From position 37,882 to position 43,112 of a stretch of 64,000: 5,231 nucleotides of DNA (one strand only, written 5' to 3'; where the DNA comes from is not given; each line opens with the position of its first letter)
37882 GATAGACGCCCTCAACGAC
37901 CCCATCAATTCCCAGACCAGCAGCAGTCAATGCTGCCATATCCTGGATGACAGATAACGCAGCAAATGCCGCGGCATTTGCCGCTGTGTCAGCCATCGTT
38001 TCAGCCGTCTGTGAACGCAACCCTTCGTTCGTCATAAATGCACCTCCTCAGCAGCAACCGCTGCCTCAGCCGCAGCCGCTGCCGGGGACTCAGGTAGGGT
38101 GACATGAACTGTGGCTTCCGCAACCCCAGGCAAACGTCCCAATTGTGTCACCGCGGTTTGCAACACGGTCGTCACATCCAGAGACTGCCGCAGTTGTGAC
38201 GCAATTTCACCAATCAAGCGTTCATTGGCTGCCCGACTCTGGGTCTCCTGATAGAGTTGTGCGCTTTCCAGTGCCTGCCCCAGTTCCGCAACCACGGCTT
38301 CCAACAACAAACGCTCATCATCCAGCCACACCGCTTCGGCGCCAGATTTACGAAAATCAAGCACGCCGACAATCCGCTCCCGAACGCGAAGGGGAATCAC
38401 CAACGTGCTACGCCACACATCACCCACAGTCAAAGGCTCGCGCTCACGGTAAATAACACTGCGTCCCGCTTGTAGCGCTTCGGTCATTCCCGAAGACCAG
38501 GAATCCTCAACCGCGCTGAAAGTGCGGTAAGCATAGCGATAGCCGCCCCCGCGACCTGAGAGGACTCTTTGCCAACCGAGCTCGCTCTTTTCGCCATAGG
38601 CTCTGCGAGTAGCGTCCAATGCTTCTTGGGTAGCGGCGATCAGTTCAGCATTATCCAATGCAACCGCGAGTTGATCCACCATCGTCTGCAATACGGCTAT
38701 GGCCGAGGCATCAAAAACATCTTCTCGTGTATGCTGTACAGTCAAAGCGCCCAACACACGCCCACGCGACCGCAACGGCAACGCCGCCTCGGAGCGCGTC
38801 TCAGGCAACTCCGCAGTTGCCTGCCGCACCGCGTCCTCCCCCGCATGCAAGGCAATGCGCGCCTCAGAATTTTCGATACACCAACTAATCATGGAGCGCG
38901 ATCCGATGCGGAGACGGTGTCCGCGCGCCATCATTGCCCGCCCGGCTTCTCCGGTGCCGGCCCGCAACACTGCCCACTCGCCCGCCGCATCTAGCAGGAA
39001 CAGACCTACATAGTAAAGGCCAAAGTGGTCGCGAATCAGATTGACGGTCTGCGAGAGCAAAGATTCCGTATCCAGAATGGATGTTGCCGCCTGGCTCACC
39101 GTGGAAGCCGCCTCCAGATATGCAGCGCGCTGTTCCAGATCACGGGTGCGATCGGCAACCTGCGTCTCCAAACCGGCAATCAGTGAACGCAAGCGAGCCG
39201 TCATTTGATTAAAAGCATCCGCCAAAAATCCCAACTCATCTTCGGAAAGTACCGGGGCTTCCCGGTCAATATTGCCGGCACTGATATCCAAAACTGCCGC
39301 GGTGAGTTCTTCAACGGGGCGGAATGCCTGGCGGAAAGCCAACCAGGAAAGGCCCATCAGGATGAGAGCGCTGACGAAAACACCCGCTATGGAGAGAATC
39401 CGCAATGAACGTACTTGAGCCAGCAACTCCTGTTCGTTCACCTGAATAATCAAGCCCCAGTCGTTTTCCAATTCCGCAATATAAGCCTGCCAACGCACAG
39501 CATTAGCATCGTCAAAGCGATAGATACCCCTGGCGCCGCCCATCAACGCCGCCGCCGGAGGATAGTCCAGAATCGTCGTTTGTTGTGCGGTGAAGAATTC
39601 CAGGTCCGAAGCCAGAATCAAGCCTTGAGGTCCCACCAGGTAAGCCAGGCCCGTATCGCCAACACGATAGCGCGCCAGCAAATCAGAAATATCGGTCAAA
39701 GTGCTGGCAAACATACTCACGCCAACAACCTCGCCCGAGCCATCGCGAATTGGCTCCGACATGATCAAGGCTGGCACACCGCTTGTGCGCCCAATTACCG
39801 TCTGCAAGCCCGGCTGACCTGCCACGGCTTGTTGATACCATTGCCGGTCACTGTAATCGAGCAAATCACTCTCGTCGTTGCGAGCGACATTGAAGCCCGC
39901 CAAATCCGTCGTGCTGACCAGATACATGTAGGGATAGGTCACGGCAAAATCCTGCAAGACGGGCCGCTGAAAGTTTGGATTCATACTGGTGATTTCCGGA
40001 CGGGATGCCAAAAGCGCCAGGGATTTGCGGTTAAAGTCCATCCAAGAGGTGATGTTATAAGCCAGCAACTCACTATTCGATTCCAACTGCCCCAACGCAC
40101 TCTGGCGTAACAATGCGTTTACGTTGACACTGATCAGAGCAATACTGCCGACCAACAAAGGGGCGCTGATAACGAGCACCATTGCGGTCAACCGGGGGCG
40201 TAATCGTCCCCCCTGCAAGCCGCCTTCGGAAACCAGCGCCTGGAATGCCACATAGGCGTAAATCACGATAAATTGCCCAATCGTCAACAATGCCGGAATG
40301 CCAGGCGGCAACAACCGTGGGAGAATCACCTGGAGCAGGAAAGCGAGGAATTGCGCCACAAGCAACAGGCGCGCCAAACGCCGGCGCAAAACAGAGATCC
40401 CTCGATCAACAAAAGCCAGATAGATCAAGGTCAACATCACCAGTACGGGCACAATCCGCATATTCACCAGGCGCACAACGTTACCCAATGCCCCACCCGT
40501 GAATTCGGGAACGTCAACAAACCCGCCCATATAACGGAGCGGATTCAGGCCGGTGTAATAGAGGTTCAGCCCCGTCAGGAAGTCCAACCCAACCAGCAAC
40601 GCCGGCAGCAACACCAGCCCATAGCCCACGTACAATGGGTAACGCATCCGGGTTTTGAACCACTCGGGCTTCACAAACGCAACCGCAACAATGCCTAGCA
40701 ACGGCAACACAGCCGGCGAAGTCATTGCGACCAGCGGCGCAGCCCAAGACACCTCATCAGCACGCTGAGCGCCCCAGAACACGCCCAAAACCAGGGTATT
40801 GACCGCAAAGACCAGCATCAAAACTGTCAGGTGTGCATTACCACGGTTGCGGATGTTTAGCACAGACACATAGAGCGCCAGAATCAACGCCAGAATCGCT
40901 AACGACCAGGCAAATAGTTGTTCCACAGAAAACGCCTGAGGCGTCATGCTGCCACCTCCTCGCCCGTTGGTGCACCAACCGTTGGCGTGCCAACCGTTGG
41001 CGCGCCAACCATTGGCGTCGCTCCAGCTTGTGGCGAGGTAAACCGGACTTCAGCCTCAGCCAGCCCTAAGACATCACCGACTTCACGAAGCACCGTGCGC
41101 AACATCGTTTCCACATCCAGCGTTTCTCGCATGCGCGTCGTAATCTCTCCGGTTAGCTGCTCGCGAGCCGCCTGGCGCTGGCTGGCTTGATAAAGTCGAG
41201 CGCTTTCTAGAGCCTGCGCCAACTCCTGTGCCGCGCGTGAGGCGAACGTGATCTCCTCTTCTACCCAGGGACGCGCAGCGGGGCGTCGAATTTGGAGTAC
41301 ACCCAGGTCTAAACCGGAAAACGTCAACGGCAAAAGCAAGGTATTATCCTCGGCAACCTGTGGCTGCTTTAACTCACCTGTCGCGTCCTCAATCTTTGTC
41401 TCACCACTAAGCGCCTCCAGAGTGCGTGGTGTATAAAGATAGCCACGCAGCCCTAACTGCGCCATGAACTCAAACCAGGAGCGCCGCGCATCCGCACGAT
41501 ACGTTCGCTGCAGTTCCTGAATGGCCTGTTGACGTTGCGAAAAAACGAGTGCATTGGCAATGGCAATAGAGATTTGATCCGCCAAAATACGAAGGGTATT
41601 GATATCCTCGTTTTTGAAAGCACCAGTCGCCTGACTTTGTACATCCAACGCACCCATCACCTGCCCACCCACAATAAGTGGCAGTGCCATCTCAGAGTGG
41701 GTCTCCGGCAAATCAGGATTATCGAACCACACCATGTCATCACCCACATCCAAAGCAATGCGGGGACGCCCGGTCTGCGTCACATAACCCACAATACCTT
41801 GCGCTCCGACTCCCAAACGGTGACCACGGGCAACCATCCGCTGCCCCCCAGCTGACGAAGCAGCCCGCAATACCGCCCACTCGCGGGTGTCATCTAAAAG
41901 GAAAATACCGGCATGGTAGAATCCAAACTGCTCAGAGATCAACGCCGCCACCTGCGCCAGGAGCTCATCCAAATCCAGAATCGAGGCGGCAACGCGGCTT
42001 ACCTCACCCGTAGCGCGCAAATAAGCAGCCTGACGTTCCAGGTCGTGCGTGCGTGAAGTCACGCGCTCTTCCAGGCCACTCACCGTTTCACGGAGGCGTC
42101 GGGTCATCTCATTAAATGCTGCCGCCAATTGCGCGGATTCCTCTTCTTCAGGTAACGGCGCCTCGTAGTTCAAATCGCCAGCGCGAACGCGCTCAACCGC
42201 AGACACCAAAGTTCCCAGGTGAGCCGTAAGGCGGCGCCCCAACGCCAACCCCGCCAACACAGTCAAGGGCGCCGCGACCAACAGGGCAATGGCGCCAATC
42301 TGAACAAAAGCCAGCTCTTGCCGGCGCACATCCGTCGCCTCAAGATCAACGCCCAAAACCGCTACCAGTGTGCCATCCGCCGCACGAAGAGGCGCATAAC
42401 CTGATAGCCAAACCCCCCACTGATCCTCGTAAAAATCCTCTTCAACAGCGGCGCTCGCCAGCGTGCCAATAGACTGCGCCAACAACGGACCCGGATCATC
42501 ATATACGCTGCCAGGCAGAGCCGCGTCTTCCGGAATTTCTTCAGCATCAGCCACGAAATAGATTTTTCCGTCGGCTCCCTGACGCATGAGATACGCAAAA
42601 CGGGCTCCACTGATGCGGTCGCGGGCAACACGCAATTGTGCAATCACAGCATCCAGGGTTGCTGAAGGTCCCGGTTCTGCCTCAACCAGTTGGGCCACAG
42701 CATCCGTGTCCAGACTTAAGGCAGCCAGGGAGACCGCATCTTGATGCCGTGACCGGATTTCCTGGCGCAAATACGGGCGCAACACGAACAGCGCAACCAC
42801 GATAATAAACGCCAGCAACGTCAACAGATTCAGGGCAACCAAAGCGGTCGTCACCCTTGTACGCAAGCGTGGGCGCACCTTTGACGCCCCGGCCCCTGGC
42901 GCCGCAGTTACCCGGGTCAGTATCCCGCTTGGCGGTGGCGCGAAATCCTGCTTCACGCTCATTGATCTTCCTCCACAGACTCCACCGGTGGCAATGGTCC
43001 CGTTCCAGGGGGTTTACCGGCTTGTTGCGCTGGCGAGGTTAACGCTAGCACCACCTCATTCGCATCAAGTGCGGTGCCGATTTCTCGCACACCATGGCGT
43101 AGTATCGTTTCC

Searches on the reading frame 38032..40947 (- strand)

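Call 34: search_protein_families(library=pfam, proteins=[window:38032-40947:-], max_evalue=0.001)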
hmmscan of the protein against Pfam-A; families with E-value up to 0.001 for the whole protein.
window:38032-40947:- (971 aa): 6 families
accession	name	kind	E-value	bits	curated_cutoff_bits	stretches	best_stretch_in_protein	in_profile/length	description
PF02743.24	dCache_1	-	4e-24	85.9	45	1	280-501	3-239/240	Cache domain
PF01590.32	GAF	-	2.2e-19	70.8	22.4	2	626-764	1-133/133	GAF domain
PF13185.12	GAF_2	-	6.5e-19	68.9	28.6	2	626-765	3-136/136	GAF domain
PF00672.30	HAMP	-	1.8e-12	47.8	25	1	539-587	4-52/53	HAMP domain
PF13492.12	GAF_3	-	2.9e-09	37.9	27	1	846-894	81-128/129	GAF domain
PF17201.10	Cache_3-Cache_2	-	7.6e-06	25.9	27.7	1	397-515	164-296/299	Cache 3/Cache 2 fusion domain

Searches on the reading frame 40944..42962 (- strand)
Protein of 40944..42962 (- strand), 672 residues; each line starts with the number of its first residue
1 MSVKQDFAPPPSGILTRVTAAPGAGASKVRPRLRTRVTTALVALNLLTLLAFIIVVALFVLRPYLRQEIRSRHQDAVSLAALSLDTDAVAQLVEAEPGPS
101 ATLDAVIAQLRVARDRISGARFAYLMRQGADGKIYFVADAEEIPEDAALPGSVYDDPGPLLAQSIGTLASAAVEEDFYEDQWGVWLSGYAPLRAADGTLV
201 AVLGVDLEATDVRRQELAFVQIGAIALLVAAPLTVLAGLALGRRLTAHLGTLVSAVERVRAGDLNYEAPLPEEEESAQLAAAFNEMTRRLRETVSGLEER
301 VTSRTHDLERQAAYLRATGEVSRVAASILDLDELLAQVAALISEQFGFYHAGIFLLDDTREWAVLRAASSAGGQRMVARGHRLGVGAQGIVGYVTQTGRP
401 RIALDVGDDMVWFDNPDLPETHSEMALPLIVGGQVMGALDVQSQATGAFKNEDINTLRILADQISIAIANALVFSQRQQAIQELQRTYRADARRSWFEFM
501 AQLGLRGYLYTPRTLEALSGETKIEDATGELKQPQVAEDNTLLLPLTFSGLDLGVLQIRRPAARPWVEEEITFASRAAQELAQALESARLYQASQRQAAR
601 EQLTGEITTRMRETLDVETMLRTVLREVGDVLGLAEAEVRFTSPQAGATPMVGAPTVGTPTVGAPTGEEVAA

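Call 34: search_protein_families(library=pfam, proteins=[window:40944-42962:-], max_evalue=0.001)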
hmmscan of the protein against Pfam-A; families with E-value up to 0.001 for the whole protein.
window:40944-42962:- (672 aa): 4 families
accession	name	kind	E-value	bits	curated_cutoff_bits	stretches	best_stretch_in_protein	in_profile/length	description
PF13185.12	GAF_2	-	8.5e-25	88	28.6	1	329-469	2-136/136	GAF domain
PF01590.32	GAF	-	9.2e-23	81.7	22.4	1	330-468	1-133/133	GAF domain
PF13492.12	GAF_3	-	1.8e-13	51.4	27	1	330-470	1-129/129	GAF domain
PF00672.30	HAMP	-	2.7e-07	31.3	25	1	241-292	2-53/53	HAMP domain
